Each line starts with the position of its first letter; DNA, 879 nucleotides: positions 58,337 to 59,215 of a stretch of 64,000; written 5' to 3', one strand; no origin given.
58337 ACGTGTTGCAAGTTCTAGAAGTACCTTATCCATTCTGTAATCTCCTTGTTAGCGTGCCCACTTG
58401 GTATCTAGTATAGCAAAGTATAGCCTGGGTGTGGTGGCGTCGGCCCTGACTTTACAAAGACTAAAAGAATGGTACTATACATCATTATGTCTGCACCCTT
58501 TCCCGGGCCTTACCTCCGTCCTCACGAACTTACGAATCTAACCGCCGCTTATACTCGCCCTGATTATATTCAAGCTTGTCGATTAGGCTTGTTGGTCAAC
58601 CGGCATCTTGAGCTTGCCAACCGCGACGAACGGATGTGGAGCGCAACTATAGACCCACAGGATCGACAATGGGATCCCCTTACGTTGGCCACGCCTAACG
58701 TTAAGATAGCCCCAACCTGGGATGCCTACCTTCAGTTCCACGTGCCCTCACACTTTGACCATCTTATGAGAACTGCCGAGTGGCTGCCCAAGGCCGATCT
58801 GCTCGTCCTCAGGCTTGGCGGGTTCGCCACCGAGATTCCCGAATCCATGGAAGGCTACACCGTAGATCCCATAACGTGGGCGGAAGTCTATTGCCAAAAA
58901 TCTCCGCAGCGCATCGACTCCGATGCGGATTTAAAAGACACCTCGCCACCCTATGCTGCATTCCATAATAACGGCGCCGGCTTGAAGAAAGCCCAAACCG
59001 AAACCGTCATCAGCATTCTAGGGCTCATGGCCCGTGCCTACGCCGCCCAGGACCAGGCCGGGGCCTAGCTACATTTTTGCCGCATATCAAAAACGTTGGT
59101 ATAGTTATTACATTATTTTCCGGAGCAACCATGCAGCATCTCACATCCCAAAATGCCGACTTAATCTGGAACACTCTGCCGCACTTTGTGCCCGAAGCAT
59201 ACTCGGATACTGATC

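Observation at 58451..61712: Four divergent paralogs of an unrecognisable ~195-aa cytosolic protein family wrapped around dedA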

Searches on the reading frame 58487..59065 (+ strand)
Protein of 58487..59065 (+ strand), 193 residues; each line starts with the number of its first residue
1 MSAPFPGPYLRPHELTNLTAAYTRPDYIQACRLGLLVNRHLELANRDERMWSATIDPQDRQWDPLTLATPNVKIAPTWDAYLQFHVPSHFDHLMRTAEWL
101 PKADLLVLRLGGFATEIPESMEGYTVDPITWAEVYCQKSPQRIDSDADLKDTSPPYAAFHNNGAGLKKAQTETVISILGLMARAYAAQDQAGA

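Call 4: search_protein_families(library=pfam, proteins=[window:58487-59065:+], max_evalue=1)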
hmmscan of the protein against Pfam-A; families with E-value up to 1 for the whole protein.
window:58487-59065:+ (193 aa): 0 families

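Call 11: find_homologous_proteins(query=window:58487-59065:+, max_evalue=0.001)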
Query window:58487-59065:+ (193 aa): 1 proteins with E <= 0.001 among 51 candidates.
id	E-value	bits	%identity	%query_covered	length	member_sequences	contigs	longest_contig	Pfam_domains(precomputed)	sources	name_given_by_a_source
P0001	1.6e-78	281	98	66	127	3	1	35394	-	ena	-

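Call 12: search_protein_families(library=ncbifam, proteins=[window:58487-59065:+], max_evalue=1)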
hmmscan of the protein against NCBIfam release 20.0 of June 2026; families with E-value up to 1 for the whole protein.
window:58487-59065:+ (193 aa): 0 families

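Call 13: search_protein_families(library=padloc, proteins=[window:58487-59065:+], max_evalue=1)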
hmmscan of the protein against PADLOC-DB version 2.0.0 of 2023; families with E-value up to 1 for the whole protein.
window:58487-59065:+ (193 aa): 0 families

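Call 16: find_encoding_contigs(protein=P0001, flank=10000, max_places=6)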
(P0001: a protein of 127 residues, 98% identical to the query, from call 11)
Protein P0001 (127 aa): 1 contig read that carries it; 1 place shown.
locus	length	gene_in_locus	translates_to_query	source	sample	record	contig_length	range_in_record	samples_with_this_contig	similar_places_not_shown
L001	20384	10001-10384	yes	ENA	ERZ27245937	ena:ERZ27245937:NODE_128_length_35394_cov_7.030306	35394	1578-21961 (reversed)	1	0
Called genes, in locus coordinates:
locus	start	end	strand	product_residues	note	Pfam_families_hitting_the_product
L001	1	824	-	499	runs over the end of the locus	PF27096:UvrC_M, PF02151:UVR, PF08459:UvrC_RNaseH_dom, PF14520:HHH_5 (weak)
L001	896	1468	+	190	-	-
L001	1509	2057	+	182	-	-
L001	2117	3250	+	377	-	PF00478:IMPDH, PF03060:NMO, PF01070:FMN_dh, PF01645:Glu_synthase (weak)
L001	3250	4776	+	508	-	PF00117:GATase, PF07722:Peptidase_C26, PF02540:NAD_synthase (weak), PF03054:tRNA_Me_trans (faint), PF00958:GMP_synt_C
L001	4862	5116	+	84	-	-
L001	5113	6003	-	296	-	PF17773:UPF0176_N, PF00581:Rhodanese, PF12368:Rhodanese_C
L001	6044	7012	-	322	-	-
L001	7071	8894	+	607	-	PF00664:ABC_membrane, PF02463:SMC_N, PF00005:ABC_tran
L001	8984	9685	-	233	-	PF01386:Ribosomal_L25p, PF14693:Ribosomal_TL5_C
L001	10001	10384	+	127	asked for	-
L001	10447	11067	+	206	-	-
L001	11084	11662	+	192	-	-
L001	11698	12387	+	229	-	PF09335:VTT_dom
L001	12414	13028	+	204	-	-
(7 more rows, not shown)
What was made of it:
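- Gene callers truncated P1 (call 16).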

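Call 20: search_solved_structures(query=A1, max_evalue=10)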
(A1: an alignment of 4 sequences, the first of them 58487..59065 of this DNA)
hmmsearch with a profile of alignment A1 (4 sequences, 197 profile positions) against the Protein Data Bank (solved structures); distinct sequences matched with E-value up to 10: 4.
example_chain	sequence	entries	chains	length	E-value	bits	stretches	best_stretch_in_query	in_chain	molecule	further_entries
7wpi_A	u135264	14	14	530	0.1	15.5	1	24-137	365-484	Methionine--tRNA ligase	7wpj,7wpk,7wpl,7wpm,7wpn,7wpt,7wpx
4qrd_A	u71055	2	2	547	0.11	15.4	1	24-137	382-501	Methionyl-tRNA synthetase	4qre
9dbd_A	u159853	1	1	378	0.65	12.8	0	165-193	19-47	Tet4 Variant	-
9dbf_A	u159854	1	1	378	1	12.2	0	165-193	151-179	Tet4 Variant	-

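Call 21: search_protein_families(library=phrogs, proteins=[window:58487-59065:+], max_evalue=1)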
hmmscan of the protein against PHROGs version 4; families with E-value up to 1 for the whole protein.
window:58487-59065:+ (193 aa): 0 families

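Call 24: search_protein_representatives(alignment_id=A1)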
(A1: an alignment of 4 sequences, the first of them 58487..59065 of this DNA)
Query: 4 sequences, 197 profile positions. Proteins with E-value up to 0.001 (for the whole library): 33; up to 1e-10: 23; up to 1e-30: 4. The best 33 are listed.
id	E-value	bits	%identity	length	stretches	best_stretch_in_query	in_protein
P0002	1.2e-88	312.3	-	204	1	1-196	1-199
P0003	4.7e-81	287.5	-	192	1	5-197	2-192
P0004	9.4e-74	263.6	-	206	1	1-186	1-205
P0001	1.4e-54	201.1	-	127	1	66-184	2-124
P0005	9.9e-26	106.9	-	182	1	10-183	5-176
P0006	1.1e-25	106.8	-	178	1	21-183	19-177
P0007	9.0e-24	100.5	-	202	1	17-187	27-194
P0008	7.4e-23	97.5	-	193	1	1-187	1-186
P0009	6.4e-21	91.2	-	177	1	9-183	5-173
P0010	8.4e-20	87.6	-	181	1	15-183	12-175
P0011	1.7e-19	86.6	-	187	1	7-184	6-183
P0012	7.9e-19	84.4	-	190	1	8-183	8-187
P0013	2.1e-18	83.0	-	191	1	20-187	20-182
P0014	1.6e-17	80.1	-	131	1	69-182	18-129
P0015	1.8e-17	80.0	-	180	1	14-185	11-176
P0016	1.8e-16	76.7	-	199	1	27-183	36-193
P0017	3.3e-16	75.9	-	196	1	21-183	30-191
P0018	4.5e-16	75.4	-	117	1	77-194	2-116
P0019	3.4e-15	72.5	-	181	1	19-182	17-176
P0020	8.0e-15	71.3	-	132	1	66-184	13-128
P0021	2.5e-14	69.7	-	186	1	12-187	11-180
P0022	1.8e-12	63.7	-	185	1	20-179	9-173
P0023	7.5e-12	61.6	-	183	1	10-185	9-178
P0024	1.1e-10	57.8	-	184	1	25-180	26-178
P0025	1.2e-10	57.7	-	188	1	44-183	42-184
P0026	1.3e-10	57.5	-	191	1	29-181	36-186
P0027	4.4e-10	55.8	-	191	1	25-183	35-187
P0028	5.8e-09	52.2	-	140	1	59-183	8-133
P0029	4.6e-06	42.7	-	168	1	25-164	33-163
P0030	8.5e-05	38.6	-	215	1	72-179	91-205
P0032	3.6e-04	36.6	-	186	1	13-190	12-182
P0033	8.7e-04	35.3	-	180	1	27-183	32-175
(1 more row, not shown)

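Call 27: predict_structure(alignment_id=A1)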
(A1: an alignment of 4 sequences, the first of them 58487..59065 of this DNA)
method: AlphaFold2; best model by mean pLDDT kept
length: 193 residues; sequences in the alignment: 4
mean_pLDDT: 69.8   pTM: 0.72
mean pLDDT of the five models: 69.8, 51.8, 51.1, 48.1, 35.7
residues with pLDDT >= 90: 0; 70-90: 123; 50-70: 25; < 50: 45
segments of 3 or more residues with pLDDT < 50: 1-7, 11-24, 56-65, 141-151
pLDDT, mean of each block of 10 residues (from residue 1): 40 43 56 83 79 52 52 87 84 82 85 86 78 79 45 70 74 86 74 48
secondary structure, 60 per line:
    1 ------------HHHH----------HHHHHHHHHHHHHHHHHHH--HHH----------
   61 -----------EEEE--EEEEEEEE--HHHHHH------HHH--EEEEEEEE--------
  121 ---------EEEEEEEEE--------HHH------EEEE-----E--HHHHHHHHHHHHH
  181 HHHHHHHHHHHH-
elements in order: H13-16 H27-45 E72-75 E78-85 H88-93 E105-112 E130-138 E156-159 H168-192

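Call 29: find_homologous_proteins(query=A2, max_evalue=0.001)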
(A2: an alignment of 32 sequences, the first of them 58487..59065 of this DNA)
Query A2 (32 sequences) (193 aa, profile of the alignment): 3 proteins with E <= 0.001 among 2618 candidates.
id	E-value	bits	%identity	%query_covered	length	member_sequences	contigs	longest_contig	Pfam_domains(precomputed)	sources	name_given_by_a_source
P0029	5.7e-33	132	-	-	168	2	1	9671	-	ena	-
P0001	7.2e-33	132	98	66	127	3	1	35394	-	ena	-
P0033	2.5e-31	127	24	18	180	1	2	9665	-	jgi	jgi:hypothetical protein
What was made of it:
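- Tried and rejected: Word-indexed homologue searches with P1 and with the 32-sequence alignment returned almost nothing (calls 11, 29).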

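Call 33: find_encoding_contigs(protein=P0005, flank=10000, max_places=4)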
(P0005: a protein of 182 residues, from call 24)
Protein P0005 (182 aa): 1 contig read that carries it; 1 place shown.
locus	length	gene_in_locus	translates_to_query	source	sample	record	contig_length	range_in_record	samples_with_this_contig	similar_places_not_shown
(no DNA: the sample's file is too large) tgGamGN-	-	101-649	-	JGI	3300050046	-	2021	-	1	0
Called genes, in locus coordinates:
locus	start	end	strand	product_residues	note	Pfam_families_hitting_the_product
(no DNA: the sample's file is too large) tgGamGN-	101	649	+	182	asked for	-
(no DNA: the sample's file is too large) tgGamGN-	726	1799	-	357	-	-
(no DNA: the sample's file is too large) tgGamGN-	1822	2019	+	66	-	?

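Call 34: find_encoding_contigs(protein=P0029, flank=10000, max_places=4)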
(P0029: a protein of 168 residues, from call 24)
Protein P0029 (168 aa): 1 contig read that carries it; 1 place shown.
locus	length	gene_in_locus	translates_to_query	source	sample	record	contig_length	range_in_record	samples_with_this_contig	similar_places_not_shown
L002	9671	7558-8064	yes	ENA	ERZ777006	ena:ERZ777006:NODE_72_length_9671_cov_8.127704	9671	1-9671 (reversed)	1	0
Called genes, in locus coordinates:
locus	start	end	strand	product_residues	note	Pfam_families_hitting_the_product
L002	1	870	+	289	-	PF02511:Thy1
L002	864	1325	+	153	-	PF02511:Thy1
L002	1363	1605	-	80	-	-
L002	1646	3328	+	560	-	-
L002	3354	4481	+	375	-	PF01546:Peptidase_M20, PF07687:M20_dimer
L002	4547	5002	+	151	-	-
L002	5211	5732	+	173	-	PF00466:Ribosomal_L10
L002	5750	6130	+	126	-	PF16320:Ribosomal_L12_N, PF00542:Ribosomal_L12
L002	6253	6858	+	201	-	-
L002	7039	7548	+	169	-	-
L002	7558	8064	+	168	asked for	-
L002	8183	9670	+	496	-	?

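Call 35: find_encoding_contigs(protein=P0033, flank=10000, max_places=4)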
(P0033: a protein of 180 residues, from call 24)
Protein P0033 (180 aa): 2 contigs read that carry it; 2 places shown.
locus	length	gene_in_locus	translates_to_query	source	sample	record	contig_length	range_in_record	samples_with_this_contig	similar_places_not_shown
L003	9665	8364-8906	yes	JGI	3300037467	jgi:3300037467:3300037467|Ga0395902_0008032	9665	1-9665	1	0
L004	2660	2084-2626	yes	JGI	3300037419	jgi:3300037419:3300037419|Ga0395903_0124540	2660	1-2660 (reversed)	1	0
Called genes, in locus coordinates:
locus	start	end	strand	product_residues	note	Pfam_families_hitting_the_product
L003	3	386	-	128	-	?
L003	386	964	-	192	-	-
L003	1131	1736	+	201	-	PF07501:G5, PF12587:DUF3761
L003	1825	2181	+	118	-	PF03819:MazG (weak), PF12643:MazG-like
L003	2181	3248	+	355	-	PF13020:NOV_C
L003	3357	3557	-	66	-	-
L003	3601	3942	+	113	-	PF07501:G5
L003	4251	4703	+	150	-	PF02661:Fic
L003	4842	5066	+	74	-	-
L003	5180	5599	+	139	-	-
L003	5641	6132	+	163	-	-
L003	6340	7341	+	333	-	-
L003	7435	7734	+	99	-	-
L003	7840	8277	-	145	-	PF00903:Glyoxalase, PF06983:3-dmu-9_3-mt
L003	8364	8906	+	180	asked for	-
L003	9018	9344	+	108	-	-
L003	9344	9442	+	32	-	-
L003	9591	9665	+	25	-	?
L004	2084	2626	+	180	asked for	-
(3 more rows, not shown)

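Call 36: predict_structure(alignment_id=A2)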
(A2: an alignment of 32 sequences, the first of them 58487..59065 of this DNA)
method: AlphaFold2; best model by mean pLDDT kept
length: 193 residues; sequences in the alignment: 32
mean_pLDDT: 86.9   pTM: 0.82
mean pLDDT of the five models: 86.9, 85.2, 85.2, 83.7, 82.7
residues with pLDDT >= 90: 133; 70-90: 30; 50-70: 23; < 50: 7
segments of 3 or more residues with pLDDT < 50: 1-5
pLDDT, mean of each block of 10 residues (from residue 1): 55 69 71 95 96 78 82 97 95 96 96 97 96 93 66 88 91 97 95 85
secondary structure, 60 per line:
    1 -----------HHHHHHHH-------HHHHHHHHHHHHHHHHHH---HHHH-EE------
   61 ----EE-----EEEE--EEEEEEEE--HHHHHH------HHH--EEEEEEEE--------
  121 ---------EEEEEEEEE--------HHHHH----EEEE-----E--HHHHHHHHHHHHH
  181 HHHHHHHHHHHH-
elements in order: H12-19 H27-44 H48-51 E72-75 E78-85 H88-93 E105-112 E130-138 H147-151 E156-159 H168-192
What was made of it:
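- Model: pLDDT 86.9, pTM 0.82 (call 36). The family gives a confident AF2 fold (call 36).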

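Call 40: fold_search(model_id=the predicted structure, library=pdb)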
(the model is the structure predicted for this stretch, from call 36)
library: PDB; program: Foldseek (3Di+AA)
matches with E <= 10: 262; with E <= 0.001: 0
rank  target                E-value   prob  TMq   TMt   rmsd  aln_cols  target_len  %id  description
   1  2yh5                  2.7e-01  0.13  0.21  0.31  10.9       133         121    6  Structure of the C-terminal domain of BamC (released 2011-05-25)
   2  6thg_E                2.9e-01  0.20  0.27  0.15   6.9       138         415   10  Cedar Virus attachment glycoprotein (G) in complex with human ephrin-B1 (released 2019-12-18)
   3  6thb_B                5.3e-01  0.14  0.25  0.13   6.1       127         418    9  Receptor binding domain of the Cedar Virus attachment glycoprotein (G) (released 2019-12-18)
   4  6thb_A                6.0e-01  0.14  0.26  0.14   5.9       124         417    9  Receptor binding domain of the Cedar Virus attachment glycoprotein (G) (released 2019-12-18)
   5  2gje_D                6.0e-01  0.07  0.19  0.23  14.8       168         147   10  Structure of a guideRNA-binding protein complex bound to a gRNA (released 2006-09-05)
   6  6p72_A                6.3e-01  0.13  0.26  0.14   7.1       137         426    9  Crystal Structure of the Cedar henipavirus Attachment G Glycoprotein global domain (released 2019-09-25)
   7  2lae_MODEL_1_A        6.7e-01  0.08  0.21  0.30  11.7       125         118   10  NMR solution structure of the C-terminal domain of the E. coli lipoprotein BamC (released 2011-06-01)
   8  7naq_A                7.2e-01  0.02  0.14  0.12  16.7       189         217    8  Human PA200-20S proteasome complex (released 2022-11-02)
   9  6bdf_1                9.1e-01  0.03  0.13  0.13  15.1       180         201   12  2.8 A resolution reconstruction of the Thermoplasma acidophilum 20S proteasome using cryo-electron microscopy (released 2017-12-27)
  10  8e0w_A                9.7e-01  0.08  0.22  0.12  10.4       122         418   10  Crystal structure of mouse APCDD1 in P1 space group (released 2023-05-10)
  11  9kea_C                1.2e+00  0.02  0.12  0.12  13.3       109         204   16  Crystal structure of LnzB (Streptomyces spp. ) (released 2025-11-12)
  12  5gzi_A                1.4e+00  0.03  0.15  0.10  15.5       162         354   11  Cyclodeaminase_PA (released 2018-01-17)
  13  8azk_E                1.4e+00  0.01  0.10  0.09  18.0       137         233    9  Bovine 20S proteasome, untreated (released 2024-03-20)
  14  2gia_B                1.5e+00  0.04  0.19  0.23  14.9       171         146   10  Crystal structures of trypanosoma bruciei MRP1/MRP2 (released 2006-09-05)
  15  4r4u_D                1.6e+00  0.01  0.11  0.09  16.8       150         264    7  Crystal structure of acyl-CoA thioesterase tesB from Yersinia pestis in complex with coenzyme A (released 2015-04-15)
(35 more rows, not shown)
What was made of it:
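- On SRPBCC / helix-grip fold superfamily: START domains give E of about 1.7-3 (call 40).
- Closest known: Helix-grip / SRPBCC-like alpha+beta folds. Same: BamC C-terminal and START domains appear among the top, non-significant, Foldseek hits (call 40).
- Closest known: Helix-grip / SRPBCC-like alpha+beta folds. Different: Foldseek E-values are 0.27 or worse and TM-scores 0.31 or lower (call 40).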

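Call 42: find_encoding_contigs(protein=P0006, flank=10000, max_places=4)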
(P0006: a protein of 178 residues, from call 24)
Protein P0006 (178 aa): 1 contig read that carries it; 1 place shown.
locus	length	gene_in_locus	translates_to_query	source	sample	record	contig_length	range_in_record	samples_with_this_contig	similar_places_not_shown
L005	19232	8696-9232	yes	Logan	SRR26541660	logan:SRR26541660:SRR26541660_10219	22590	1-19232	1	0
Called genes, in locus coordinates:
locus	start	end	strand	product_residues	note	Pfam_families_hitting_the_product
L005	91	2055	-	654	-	PF00041:fn3 (weak)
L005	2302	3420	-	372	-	-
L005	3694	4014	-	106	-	PF03795:YCII (weak)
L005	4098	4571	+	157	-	PF01638:HxlR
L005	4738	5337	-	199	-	-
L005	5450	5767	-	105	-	-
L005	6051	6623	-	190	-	PF04073:tRNA_edit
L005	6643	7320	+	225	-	PF00106:adh_short, PF01370:Epimerase (weak), PF08659:KR, PF13460:NAD_binding_10, PF13561:adh_short_C2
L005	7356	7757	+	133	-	PF08818:DUF1801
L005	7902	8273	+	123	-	-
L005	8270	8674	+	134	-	-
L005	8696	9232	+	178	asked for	-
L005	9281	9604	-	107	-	PF01638:HxlR, PF12840:HTH_20 (weak), PF01047:MarR (weak), PF13601:HTH_34 (weak), PF03551:PadR (weak)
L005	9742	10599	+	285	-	-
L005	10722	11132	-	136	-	PF01638:HxlR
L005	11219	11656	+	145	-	PF08327:AHSA1 (weak)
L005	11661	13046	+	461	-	PF07690:MFS_1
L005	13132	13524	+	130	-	PF01042:Ribonuc_L-PSP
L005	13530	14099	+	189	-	PF08002:DUF1697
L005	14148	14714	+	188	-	PF28474:DUF8412, PF13376:OmdA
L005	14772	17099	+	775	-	PF00270:DEAD, PF00271:Helicase_C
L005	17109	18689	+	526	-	PF07732:Cu-oxidase_3, PF00394:Cu-oxidase (weak), PF07731:Cu-oxidase_2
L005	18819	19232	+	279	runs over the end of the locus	-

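Call 43: find_encoding_contigs(protein=P0008, flank=10000, max_places=4)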
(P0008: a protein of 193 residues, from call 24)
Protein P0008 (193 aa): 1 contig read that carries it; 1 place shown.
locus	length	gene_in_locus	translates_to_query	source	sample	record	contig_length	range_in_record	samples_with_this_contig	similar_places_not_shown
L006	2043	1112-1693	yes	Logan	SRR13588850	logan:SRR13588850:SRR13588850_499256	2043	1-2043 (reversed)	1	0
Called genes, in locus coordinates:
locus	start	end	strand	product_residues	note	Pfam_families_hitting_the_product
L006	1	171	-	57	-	?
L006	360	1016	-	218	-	PF13462:Thioredoxin_4, PF01323:DSBA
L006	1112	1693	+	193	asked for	-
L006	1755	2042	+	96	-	?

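Call 45: fold_search(model_id=the predicted structure, library=viral)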
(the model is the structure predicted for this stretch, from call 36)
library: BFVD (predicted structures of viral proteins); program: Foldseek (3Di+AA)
matches with E <= 10: 260; with E <= 0.001: 0
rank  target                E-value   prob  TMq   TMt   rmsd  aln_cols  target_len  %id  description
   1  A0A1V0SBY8            3.9e-01  0.11  0.21  0.20  12.1       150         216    9  Uncharacterized protein [Catovirus CTV1]
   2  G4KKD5                4.9e-01  0.03  0.10  0.04  11.2        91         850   11  (no name in the UniProt tables at hand)
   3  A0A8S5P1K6            5.2e-01  0.06  0.15  0.19  14.3       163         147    8  Uncharacterized protein [Myoviridae sp. ctLnO19]
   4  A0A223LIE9            5.6e-01  0.13  0.20  0.19  14.2       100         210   11  Uncharacterized protein [Erwinia phage vB_EamM_Joad]
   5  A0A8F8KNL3            5.6e-01  0.12  0.20  0.20  10.5       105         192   10  Carboxypeptidase [Clandestinovirus]
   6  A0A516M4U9            5.6e-01  0.04  0.17  0.15  18.1       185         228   11  (no name in the UniProt tables at hand)
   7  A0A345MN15            6.7e-01  0.04  0.13  0.05  11.4        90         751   16  (no name in the UniProt tables at hand)
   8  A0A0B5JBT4            7.1e-01  0.05  0.17  0.10  13.5       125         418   17  Protein kinase domain-containing protein [Pandoravirus inopinatum]
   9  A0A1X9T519            7.5e-01  0.03  0.19  0.09  18.6       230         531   10  Cap-Gly domain protein [Ranid herpesvirus 3]
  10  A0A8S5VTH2            8.0e-01  0.06  0.21  0.20  17.5       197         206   13  (no name in the UniProt tables at hand)
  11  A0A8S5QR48            8.0e-01  0.03  0.16  0.10  16.1       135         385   10  Uncharacterized protein [Myoviridae sp. ctgXL3]
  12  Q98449                8.5e-01  0.06  0.15  0.18  12.4        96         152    7  Uncharacterized protein [Paramecium bursaria Chlorella virus 1]
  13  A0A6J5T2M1            9.1e-01  0.02  0.12  0.10  18.5       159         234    9  Uncharacterized protein [uncultured Caudovirales phage]
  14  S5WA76                9.6e-01  0.04  0.16  0.20  19.7       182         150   10  (no name in the UniProt tables at hand)
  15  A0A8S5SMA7            1.0e+00  0.13  0.23  0.41   6.7       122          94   10  Uncharacterized protein [Myoviridae sp. ctPoO4]
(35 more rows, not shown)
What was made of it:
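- The best Foldseek E-value is 0.27 in PDB and 0.39 in BFVD (calls 40, 45).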

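Call 54: find_encoding_contigs(protein=P0007, flank=10000, max_places=3)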
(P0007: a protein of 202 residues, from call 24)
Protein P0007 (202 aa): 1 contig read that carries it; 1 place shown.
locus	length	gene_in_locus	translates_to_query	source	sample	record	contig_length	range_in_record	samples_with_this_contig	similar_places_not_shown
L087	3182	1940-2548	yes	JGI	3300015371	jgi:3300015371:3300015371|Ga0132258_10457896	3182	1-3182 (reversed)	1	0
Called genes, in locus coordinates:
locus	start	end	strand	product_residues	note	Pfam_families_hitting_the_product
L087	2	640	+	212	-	?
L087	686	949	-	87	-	-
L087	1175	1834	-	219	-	PF13462:Thioredoxin_4, PF01323:DSBA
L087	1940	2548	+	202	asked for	-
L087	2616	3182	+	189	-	?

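Call 55: find_encoding_contigs(protein=P0011, flank=10000, max_places=3)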
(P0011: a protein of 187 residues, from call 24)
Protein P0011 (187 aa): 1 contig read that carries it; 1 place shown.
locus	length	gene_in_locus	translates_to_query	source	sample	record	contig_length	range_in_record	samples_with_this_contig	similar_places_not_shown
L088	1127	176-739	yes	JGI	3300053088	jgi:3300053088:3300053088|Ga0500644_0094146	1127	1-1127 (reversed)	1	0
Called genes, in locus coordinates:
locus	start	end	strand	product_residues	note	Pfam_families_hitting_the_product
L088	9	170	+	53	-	PF01709:Transcrip_reg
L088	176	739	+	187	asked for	-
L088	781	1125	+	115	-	?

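Call 62: search_protein_families(library=pfam, alignment_id=A2, max_evalue=5)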
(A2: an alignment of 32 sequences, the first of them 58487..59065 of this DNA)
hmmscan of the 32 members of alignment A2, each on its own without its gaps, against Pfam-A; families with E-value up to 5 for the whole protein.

A. member 1, window:58487-59065:+ (193 aa): 0 families

B. families by the number of members that match (of 32 scanned): 6 families
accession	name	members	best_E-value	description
PF07336.16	ABATE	2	0.039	Putative stress-induced transcription regulator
PF01329.24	Pterin_4a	1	0.065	Pterin 4 alpha carbinolamine dehydratase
PF21454.2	MSP1_barrel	1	0.093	Major structural protein 1, jelly-roll domain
PF18641.6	LidA_Long_CC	1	0.16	LidA long coiled-coil domain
PF10107.15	Endonuc_Holl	1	0.16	Endonuclease related to archaeal Holliday junction resolvase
PF15590.11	Imm27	1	0.27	Immunity protein 27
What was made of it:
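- Closest known: Polyimmunity or orphan-immunity gene arrays of polymorphic toxin systems. Different: There is no sequence or profile similarity to any Imm, SUKH or DUF600 family (calls 4, 62).
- Closest known: Helix-grip / SRPBCC-like alpha+beta folds. Different: There is no Pfam hit to these families (calls 4, 62).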
